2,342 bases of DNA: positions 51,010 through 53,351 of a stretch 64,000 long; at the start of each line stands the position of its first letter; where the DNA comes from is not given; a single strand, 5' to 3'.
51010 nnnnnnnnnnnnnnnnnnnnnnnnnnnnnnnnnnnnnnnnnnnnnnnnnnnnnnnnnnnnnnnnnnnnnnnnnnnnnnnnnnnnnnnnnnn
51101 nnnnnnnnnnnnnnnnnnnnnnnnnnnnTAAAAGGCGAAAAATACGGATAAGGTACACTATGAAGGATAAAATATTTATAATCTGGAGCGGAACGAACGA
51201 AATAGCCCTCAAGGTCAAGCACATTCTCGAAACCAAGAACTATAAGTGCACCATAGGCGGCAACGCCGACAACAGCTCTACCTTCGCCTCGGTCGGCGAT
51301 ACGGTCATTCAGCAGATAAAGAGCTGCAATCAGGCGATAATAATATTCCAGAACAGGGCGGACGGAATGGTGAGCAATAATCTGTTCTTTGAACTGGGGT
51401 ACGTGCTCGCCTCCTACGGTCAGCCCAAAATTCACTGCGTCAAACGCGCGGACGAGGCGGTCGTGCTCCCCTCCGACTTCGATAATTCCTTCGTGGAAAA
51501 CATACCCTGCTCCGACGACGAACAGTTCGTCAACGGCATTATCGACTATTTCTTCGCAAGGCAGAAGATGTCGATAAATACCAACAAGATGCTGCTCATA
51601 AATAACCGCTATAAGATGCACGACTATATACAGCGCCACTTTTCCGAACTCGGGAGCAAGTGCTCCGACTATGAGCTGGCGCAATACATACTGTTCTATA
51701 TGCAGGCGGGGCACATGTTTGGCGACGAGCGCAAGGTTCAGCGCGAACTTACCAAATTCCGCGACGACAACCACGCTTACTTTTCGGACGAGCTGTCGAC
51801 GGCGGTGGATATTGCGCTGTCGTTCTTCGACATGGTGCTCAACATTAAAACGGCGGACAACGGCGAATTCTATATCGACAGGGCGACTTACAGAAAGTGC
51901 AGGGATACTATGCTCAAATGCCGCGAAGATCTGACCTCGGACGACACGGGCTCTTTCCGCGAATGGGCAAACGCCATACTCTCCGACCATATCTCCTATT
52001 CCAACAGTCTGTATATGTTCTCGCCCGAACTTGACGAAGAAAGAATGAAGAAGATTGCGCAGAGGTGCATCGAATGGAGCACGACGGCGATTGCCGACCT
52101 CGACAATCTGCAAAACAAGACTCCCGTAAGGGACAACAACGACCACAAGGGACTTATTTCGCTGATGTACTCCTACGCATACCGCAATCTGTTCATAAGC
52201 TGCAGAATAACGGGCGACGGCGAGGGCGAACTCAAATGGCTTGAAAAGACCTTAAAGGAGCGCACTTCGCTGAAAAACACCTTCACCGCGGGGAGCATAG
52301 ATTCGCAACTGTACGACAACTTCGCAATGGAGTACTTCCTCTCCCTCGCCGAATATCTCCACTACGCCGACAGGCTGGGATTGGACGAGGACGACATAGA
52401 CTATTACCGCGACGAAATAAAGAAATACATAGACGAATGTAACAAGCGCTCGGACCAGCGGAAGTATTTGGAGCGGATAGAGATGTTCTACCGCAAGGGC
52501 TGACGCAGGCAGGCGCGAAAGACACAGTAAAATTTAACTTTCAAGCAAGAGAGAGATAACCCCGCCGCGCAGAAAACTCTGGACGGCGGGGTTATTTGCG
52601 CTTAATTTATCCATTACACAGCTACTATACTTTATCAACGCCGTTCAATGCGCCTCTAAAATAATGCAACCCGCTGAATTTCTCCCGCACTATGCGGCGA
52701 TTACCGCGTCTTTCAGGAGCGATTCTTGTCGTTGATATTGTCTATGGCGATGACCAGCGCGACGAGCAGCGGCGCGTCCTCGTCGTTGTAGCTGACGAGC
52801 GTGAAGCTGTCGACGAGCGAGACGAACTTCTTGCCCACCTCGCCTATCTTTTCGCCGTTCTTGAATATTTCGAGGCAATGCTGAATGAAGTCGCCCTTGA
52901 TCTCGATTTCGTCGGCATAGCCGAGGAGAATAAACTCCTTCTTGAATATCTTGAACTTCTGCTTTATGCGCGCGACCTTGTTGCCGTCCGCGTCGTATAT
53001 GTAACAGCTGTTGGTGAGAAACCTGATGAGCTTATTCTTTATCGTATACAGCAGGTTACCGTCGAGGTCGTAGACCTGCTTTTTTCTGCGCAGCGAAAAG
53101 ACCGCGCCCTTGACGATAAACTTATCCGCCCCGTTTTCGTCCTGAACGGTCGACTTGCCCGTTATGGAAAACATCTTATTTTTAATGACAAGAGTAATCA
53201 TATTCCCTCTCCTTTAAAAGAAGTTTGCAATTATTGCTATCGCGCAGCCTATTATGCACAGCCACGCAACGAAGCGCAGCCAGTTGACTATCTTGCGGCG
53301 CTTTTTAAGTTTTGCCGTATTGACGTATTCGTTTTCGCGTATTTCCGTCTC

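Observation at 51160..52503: Stand-alone TIR-like (CAP12/Pycsar-effector-type) protein fused to an unknown helical domain: candidate single-gene anti-phage or abortive-infection module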

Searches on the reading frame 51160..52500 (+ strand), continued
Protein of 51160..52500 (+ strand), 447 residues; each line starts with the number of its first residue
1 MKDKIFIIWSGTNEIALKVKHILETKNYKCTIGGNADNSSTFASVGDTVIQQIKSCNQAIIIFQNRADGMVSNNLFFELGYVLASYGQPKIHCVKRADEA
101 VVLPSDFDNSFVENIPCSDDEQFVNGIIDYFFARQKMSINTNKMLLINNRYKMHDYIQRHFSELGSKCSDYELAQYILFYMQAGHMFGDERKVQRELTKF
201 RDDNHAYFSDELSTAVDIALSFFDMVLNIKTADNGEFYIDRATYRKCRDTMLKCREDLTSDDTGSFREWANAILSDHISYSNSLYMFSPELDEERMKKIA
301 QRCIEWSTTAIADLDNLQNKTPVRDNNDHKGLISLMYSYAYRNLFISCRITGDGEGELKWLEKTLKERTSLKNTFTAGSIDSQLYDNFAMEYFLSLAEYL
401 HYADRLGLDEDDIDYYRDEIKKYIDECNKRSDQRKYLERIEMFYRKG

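Call 93: search_protein_families(library=pfam, alignment_id=A5, max_evalue=1)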
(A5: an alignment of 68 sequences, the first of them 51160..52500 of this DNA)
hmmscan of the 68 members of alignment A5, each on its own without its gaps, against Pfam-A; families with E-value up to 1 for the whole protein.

A. member 1, window:51160-52500:+ (447 aa): 2 families
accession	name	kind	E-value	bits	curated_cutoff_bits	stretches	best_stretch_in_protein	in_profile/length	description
PF10137.14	CAP12-PCTIR_TIR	-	2.7e-10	40.7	24.7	1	4-108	1-110/119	CAP12/Pycsar effector protein, TIR domain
PF12260.14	PIP49_C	-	0.036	14.1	25.2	1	184-241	41-88/189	Protein-kinase domain of FAM69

B. families by the number of members that match (of 68 scanned): 69 families (the first 25 are shown)
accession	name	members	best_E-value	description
PF10137.14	CAP12-PCTIR_TIR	67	3.9e-15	CAP12/Pycsar effector protein, TIR domain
PF05014.21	Nuc_deoxyrib_tr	13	0.00065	Nucleoside 2-deoxyribosyltransferase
PF13374.12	TPR_10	6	0.00063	Tetratricopeptide repeat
PF13676.11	TIR_2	5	0.0055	TIR domain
PF13181.12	TPR_8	4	0.0011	Tetratricopeptide repeat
PF13424.12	TPR_12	4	0.0082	Tetratricopeptide repeat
PF07719.23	TPR_2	3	0.011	Tetratricopeptide repeat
PF00515.34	TPR_1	2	0.00049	Tetratricopeptide repeat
PF07688.17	KaiA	2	0.079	KaiA C-terminal domain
PF19568.5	Spore_III_AA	1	4.6e-19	Sporulation stage III, protein AA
PF23629.1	Death_MADD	1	0.0014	MAP kinase-activating death domain protein death domain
PF08848.17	DUF1818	1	0.0015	Domain of unknown function (DUF1818)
PF13191.12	AAA_16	1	0.0038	AAA ATPase domain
PF20321.3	DUF6616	1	0.0086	Family of unknown function (DUF6616)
PF18015.7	Acetyltransf_19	1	0.0087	Acetyltransferase (GNAT) domain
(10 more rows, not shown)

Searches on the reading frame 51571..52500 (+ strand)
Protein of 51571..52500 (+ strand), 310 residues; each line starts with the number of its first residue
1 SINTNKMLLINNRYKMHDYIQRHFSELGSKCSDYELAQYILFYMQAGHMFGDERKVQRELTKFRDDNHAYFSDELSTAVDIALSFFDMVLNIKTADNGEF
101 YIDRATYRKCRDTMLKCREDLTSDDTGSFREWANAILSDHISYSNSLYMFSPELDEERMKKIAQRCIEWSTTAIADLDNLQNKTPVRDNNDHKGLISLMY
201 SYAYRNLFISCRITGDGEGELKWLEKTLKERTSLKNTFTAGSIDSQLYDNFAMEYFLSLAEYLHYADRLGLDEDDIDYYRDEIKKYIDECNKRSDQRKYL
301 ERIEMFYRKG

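Call 51: search_protein_representatives(alignment_id=A2)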
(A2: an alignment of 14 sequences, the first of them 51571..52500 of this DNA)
Query: 14 sequences, 309 profile positions. Proteins with E-value up to 0.001 (for the whole library): 120; up to 1e-10: 87; up to 1e-30: 35. The best 120 are listed.
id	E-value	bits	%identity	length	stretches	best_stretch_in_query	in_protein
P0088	1.5e-125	435.1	-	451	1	1-308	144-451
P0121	7.3e-115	400.0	-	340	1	1-307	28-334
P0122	3.5e-111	387.9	-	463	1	1-307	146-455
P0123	3.9e-101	354.9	-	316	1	1-305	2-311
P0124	5.6e-100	351.1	-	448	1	1-307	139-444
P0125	1.5e-91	323.5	-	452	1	2-308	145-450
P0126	6.6e-91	321.3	-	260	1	49-305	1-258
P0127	6.8e-91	321.3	-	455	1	1-307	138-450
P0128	1.7e-82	293.7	-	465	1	1-306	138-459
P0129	1.5e-78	280.7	-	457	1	2-308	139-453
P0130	6.2e-77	275.4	-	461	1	1-308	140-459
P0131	6.2e-75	268.8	-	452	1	2-307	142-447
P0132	5.7e-71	255.8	-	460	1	2-306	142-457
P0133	9.2e-70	251.9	-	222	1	88-307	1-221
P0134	4.1e-61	223.5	-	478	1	1-308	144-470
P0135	1.5e-59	218.3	-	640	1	1-305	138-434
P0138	1.1e-44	169.5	-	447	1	2-308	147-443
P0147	6.5e-36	140.7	-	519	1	5-306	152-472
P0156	7.2e-29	117.5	-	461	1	2-306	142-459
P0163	7.5e-27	110.9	-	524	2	2-123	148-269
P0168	4.5e-24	101.8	-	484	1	2-308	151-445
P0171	1.6e-22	96.7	-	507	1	2-308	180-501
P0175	7.8e-20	87.9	-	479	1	2-298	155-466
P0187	5.0e-17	78.6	-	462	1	6-307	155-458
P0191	1.3e-13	67.4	-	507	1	4-305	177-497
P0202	1.6e-11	60.6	-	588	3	2-85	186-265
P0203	2.1e-11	60.1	-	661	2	28-295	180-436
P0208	1.7e-10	57.2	-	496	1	4-291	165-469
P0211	5.3e-10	55.6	-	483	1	8-296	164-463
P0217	1.8e-08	50.5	-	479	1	11-296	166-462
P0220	5.3e-07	45.7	-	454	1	33-306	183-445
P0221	6.0e-07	45.5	-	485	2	128-302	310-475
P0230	5.8e-05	39.0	-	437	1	36-266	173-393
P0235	1.9e-04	37.3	-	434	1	5-297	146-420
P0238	7.8e-04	35.3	-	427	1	30-285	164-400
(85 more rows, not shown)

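Call 52: search_protein_families(library=pfam, proteins=[P0135, P0138, P0147, P0163, P0171, P0191, P0202, P0203, P0211, P0221], max_evalue=0.01)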
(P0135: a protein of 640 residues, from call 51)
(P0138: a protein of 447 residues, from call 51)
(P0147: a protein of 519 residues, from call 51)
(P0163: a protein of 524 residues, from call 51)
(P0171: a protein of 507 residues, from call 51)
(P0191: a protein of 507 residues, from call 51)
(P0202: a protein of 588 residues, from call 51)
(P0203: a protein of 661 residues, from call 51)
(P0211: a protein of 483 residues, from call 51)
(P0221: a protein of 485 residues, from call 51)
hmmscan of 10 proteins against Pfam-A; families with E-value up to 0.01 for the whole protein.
P0135 (640 aa): 2 families
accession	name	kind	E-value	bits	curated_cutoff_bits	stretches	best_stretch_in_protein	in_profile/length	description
PF10137.14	CAP12-PCTIR_TIR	-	3e-10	40.6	24.7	1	4-107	1-109/119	CAP12/Pycsar effector protein, TIR domain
PF07729.17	FCD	-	6.4e-09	36.7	24.3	1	506-625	5-123/125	FCD domain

P0138 (447 aa): 1 family
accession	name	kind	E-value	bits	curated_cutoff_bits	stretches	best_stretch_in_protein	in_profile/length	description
PF10137.14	CAP12-PCTIR_TIR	-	8.4e-13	48.8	24.7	1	4-114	1-114/119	CAP12/Pycsar effector protein, TIR domain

P0147 (519 aa): 2 families
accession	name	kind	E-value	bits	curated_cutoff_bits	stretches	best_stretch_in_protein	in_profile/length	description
PF10137.14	CAP12-PCTIR_TIR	-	2.3e-09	37.7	24.7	1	4-109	1-110/119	CAP12/Pycsar effector protein, TIR domain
PF11771.13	DUF3314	-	0.0096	16.5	25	0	412-485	18-90/162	Protein of unknown function (DUF3314)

P0163 (524 aa): 1 family
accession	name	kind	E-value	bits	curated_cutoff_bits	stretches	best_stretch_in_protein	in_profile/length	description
PF10137.14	CAP12-PCTIR_TIR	-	7.9e-11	42.4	24.7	1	3-111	1-113/119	CAP12/Pycsar effector protein, TIR domain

P0171 (507 aa): 1 family
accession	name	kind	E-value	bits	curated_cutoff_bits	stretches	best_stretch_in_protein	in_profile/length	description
PF10137.14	CAP12-PCTIR_TIR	-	4.7e-07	30.3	24.7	1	6-112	2-113/119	CAP12/Pycsar effector protein, TIR domain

P0191 (507 aa): 1 family
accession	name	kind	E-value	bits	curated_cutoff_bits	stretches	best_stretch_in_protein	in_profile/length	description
PF10137.14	CAP12-PCTIR_TIR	-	1.9e-10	41.3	24.7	1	20-124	6-114/119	CAP12/Pycsar effector protein, TIR domain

P0202 (588 aa): 1 family
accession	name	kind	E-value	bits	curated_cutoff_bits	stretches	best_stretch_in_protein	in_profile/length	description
PF10137.14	CAP12-PCTIR_TIR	-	6.5e-13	49.2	24.7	1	5-112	1-114/119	CAP12/Pycsar effector protein, TIR domain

P0203 (661 aa): 3 families
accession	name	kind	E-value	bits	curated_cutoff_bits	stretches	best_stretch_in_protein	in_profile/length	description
PF13419.12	HAD_2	-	6.4e-23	82.2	23.8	1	457-634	2-175/178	Haloacid dehalogenase-like hydrolase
PF00702.32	Hydrolase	-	2e-08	35.3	26.4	1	500-623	67-183/191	haloacid dehalogenase-like hydrolase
PF12710.13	HAD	-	5.5e-05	24.1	27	1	457-627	2-188/189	haloacid dehalogenase-like hydrolase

P0211 (483 aa): 1 family
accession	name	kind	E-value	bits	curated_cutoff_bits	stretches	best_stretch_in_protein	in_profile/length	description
PF10137.14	CAP12-PCTIR_TIR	-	3.4e-06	27.5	24.7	1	5-100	2-93/119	CAP12/Pycsar effector protein, TIR domain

P0221 (485 aa): 1 family
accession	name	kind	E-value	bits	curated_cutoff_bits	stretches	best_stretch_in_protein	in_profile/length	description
PF10137.14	CAP12-PCTIR_TIR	-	5.6e-09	36.5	24.7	1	5-132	2-115/119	CAP12/Pycsar effector protein, TIR domain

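Call 53: search_protein_families(library=pfam, proteins=[P0156, P0168, P0175, P0187, P0208, P0217, P0220, P0230, P0235, P0238], max_evalue=0.01)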
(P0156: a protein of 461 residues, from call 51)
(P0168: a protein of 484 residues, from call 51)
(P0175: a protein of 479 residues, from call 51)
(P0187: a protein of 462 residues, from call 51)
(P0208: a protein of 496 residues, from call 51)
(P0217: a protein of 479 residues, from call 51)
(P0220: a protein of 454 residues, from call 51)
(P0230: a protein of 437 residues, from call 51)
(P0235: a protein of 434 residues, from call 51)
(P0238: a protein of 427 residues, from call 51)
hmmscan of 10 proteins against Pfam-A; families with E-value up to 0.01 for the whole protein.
P0156 (461 aa): 1 family
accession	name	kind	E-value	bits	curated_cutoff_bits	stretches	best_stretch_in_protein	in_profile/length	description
PF10137.14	CAP12-PCTIR_TIR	-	2e-09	37.9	24.7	1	3-114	1-115/119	CAP12/Pycsar effector protein, TIR domain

P0168 (484 aa): 1 family
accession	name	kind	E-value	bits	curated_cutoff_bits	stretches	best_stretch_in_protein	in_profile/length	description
PF10137.14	CAP12-PCTIR_TIR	-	1.9e-10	41.2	24.7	1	4-123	1-115/119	CAP12/Pycsar effector protein, TIR domain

P0175 (479 aa): 1 family
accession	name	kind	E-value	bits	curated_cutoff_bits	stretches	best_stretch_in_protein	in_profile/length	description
PF10137.14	CAP12-PCTIR_TIR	-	0.0073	16.7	24.7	0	5-94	2-92/119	CAP12/Pycsar effector protein, TIR domain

P0187 (462 aa): 1 family
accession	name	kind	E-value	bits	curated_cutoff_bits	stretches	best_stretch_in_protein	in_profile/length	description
PF10137.14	CAP12-PCTIR_TIR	-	2e-12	47.6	24.7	1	7-124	1-116/119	CAP12/Pycsar effector protein, TIR domain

P0208 (496 aa): 1 family
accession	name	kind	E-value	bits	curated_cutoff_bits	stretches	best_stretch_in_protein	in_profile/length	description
PF10137.14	CAP12-PCTIR_TIR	-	1.1e-06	29.1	24.7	1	5-95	2-90/119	CAP12/Pycsar effector protein, TIR domain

P0217 (479 aa): 1 family
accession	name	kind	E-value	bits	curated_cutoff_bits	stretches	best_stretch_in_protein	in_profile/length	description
PF10137.14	CAP12-PCTIR_TIR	-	1.7e-06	28.5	24.7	1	5-125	2-112/119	CAP12/Pycsar effector protein, TIR domain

P0220 (454 aa): 3 families
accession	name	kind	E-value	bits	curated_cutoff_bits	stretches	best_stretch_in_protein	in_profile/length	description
PF10137.14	CAP12-PCTIR_TIR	-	1.9e-13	50.9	24.7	1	4-124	1-113/119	CAP12/Pycsar effector protein, TIR domain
PF00515.34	TPR_1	-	0.00049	20.2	27.8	1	344-368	2-26/34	Tetratricopeptide repeat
PF13424.12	TPR_12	-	0.0098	16.5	30.1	1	341-373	43-75/77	Tetratricopeptide repeat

P0230 (437 aa): 1 family
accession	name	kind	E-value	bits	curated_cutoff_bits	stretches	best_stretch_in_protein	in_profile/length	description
PF10137.14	CAP12-PCTIR_TIR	-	1.3e-06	28.8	24.7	1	4-114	1-117/119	CAP12/Pycsar effector protein, TIR domain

P0235 (434 aa): 1 family
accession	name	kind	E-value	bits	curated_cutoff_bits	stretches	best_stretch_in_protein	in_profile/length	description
PF10137.14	CAP12-PCTIR_TIR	-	2.4e-08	34.5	24.7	1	7-115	1-114/119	CAP12/Pycsar effector protein, TIR domain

P0238 (427 aa): 4 families
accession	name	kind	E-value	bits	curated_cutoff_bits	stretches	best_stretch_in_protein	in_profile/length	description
PF10137.14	CAP12-PCTIR_TIR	-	1.5e-13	51.2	24.7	1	3-112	1-114/119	CAP12/Pycsar effector protein, TIR domain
PF13374.12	TPR_10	-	0.00063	20.1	27.5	1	321-351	5-35/42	Tetratricopeptide repeat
PF13181.12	TPR_8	-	0.0011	19.4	25.7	1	323-348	6-31/34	Tetratricopeptide repeat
PF00515.34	TPR_1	-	0.0065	16.7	27.8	0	321-348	4-31/34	Tetratricopeptide repeat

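Call 94: find_encoding_contigs(protein=P0238, flank=5000, max_places=2)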
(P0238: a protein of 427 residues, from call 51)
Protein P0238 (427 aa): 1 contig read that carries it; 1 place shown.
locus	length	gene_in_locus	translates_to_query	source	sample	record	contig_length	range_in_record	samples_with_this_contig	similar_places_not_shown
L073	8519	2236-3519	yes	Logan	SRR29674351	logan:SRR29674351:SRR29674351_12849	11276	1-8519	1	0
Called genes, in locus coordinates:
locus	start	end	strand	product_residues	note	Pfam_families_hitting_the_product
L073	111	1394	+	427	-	PF00092:VWA, PF13519:VWA_2 (weak), PF13768:VWA_3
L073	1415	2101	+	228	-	PF00481:PP2C (faint)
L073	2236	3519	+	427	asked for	PF10137:CAP12-PCTIR_TIR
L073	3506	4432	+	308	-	PF01156:IU_nuc_hydro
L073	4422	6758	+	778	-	-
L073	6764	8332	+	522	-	PF02026:RyR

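Call 95: find_encoding_contigs(protein=P0203, flank=5000, max_places=2)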
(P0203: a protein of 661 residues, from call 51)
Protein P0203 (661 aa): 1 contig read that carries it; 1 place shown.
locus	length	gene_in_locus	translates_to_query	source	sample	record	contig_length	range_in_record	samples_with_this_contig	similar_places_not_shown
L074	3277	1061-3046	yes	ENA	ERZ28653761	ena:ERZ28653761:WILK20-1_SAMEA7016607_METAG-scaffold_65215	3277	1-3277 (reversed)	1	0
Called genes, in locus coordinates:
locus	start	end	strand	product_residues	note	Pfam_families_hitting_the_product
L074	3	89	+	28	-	?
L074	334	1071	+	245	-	PF13489:Methyltransf_23, PF13847:Methyltransf_31, PF08241:Methyltransf_11, PF08242:Methyltransf_12, PF13649:Methyltransf_25 (weak)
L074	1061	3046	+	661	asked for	PF00702:Hydrolase, PF13419:HAD_2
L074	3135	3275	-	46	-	?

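Call 96: find_encoding_contigs(protein=P0220, flank=5000, max_places=2)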
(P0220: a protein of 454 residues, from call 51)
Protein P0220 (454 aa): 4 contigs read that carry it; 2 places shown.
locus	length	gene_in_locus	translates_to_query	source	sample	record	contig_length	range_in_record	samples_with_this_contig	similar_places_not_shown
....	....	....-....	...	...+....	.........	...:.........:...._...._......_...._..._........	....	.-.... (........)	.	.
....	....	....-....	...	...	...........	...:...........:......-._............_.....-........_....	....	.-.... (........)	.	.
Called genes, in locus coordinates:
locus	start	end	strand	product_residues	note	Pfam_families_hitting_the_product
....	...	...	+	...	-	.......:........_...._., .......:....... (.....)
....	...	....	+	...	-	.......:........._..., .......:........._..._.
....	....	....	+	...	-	-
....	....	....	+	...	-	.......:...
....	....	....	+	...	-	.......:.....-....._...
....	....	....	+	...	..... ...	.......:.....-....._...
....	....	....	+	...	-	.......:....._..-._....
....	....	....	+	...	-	?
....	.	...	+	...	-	?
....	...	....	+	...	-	-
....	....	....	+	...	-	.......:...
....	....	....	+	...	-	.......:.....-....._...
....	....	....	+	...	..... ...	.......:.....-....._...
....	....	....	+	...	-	-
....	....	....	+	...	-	?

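Call 97: find_encoding_contigs(protein=P0156, flank=5000, max_places=2)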
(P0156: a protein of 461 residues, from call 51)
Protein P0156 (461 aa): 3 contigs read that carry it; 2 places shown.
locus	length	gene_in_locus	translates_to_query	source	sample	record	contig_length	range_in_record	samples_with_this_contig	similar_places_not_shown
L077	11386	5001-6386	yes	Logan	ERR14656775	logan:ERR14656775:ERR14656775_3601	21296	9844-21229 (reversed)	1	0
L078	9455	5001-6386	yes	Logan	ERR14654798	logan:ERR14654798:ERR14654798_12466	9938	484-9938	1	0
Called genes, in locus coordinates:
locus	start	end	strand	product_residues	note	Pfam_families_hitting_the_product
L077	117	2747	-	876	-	PF02086:MethyltransfD12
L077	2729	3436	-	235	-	PF01555:N6_N4_Mtase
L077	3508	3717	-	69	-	PF13443:HTH_26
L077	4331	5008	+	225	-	PF00302:CAT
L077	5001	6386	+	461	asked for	PF10137:CAP12-PCTIR_TIR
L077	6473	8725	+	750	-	PF02026:RyR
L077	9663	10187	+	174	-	PF09551:Spore_II_R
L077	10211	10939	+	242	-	PF01471:PG_binding_1, PF07486:Hydrolase_2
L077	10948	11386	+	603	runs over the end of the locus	PF20769:YPEB_N, PF14620:YPEB_PepSY1-2, PF03413:PepSY (weak)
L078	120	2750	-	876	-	PF02086:MethyltransfD12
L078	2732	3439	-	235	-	PF01555:N6_N4_Mtase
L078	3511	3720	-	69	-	PF13443:HTH_26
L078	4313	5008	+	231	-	PF00302:CAT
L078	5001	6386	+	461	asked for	PF10137:CAP12-PCTIR_TIR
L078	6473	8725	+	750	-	PF02026:RyR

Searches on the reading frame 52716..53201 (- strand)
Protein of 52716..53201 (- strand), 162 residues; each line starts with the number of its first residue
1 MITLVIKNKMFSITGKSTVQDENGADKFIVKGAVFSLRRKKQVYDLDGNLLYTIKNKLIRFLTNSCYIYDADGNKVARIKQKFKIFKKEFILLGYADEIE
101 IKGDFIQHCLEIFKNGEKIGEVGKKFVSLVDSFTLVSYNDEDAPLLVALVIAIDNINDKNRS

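Call 3: search_protein_families(library=pfam, proteins=[window:52716-53201:-], max_evalue=1)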
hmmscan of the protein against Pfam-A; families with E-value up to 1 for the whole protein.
window:52716-53201:- (162 aa): 6 families
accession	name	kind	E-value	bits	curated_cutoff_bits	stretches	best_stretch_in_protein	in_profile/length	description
PF04525.18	LOR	-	2e-15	57.4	24.5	1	2-151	14-186/187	LURP-one-related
PF23728.1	Tubby_C_like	-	0.00012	22.5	24.4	1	42-148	52-163/172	Tubby C-terminal like domain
PF18342.7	LytB_SH3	-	0.0084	16.6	25.8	0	68-87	14-33/67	Endo-beta-N-acetylglucosaminidase LytB SH3 domain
PF03217.20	SlpA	-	0.028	15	23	1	60-84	9-29/63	Surface layer protein A domain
PF18719.7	ArlS_N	-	0.046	14.4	27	0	42-62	64-84/140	ArlS sensor domain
PF22942.1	DUF7025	-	0.17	12.6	27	1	56-86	50-80/100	Domain of unknown function (DUF7025)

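Call 4: search_protein_families(library=padloc, proteins=[window:52716-53201:-], max_evalue=1)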
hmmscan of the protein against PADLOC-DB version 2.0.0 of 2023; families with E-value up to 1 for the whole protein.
window:52716-53201:- (162 aa): 0 families

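Call 5: search_protein_families(library=ncbifam, proteins=[window:52716-53201:-], max_evalue=1)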
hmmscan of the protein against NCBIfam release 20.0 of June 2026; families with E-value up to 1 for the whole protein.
window:52716-53201:- (162 aa): 1 family
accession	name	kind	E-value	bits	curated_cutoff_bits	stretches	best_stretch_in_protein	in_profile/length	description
NF005145.0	PRK06603.1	equivalog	0.071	12.5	456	1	74-119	75-120/260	enoyl-ACP reductase FabI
